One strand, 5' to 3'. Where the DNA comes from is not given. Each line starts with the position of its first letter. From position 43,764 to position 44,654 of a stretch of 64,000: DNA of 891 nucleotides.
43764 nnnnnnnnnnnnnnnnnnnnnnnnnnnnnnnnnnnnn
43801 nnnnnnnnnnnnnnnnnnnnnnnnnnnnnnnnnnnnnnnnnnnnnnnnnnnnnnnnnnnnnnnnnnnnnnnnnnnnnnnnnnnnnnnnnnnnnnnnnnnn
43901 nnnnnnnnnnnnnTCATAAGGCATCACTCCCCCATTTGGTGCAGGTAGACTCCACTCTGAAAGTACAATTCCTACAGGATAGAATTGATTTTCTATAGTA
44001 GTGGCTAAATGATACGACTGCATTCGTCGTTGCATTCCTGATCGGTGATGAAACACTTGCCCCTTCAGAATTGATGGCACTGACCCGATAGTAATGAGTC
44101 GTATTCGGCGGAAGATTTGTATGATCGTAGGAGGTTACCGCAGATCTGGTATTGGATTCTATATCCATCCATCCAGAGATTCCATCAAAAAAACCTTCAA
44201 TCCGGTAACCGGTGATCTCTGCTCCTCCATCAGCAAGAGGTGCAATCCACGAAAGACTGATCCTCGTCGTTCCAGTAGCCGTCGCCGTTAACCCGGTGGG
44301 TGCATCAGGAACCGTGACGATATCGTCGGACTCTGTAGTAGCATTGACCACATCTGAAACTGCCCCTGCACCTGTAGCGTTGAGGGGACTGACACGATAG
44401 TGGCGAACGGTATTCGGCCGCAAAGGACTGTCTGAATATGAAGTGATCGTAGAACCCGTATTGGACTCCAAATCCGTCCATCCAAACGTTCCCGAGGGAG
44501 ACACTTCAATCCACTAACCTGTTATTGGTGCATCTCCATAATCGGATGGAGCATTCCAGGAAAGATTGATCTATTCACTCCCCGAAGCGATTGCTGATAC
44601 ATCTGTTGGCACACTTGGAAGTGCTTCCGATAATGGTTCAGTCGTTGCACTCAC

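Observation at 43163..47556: A 4.4-kb FN3-repeat T9SS adhesin gene shattered by both nonsense and frameshift mutations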

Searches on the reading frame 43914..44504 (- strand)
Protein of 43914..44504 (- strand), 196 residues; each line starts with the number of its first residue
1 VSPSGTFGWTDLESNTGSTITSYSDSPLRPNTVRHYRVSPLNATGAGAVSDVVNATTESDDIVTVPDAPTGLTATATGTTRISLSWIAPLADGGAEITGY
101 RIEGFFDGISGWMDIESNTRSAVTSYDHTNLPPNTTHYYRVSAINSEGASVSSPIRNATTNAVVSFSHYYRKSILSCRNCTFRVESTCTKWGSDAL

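Call 7: search_protein_families(library=pfam, proteins=[window:43914-44504:-], max_evalue=0.01)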
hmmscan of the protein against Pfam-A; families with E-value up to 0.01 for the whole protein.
window:43914-44504:- (196 aa): 4 families
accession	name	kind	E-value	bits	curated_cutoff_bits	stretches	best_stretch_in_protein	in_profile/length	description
PF00041.27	fn3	-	2.7e-13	50.3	25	1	67-154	1-79/84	Fibronectin type III domain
PF25788.1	Ig_Rha78A_N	-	6.3e-06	26.8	27.4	1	76-155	14-96/105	Rha78A-like, N-terminal immunoglobulin domain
PF16656.11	Pur_ac_phosph_N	-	8.7e-06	26.7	30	1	69-160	1-93/93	Purple acid Phosphatase, N-terminal domain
PF25059.1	FN3_DSCAM-DSCAML_C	-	0.0077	17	39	0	88-152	11-73/89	DSCAM/DSCAML C-terminal Fn3-like domain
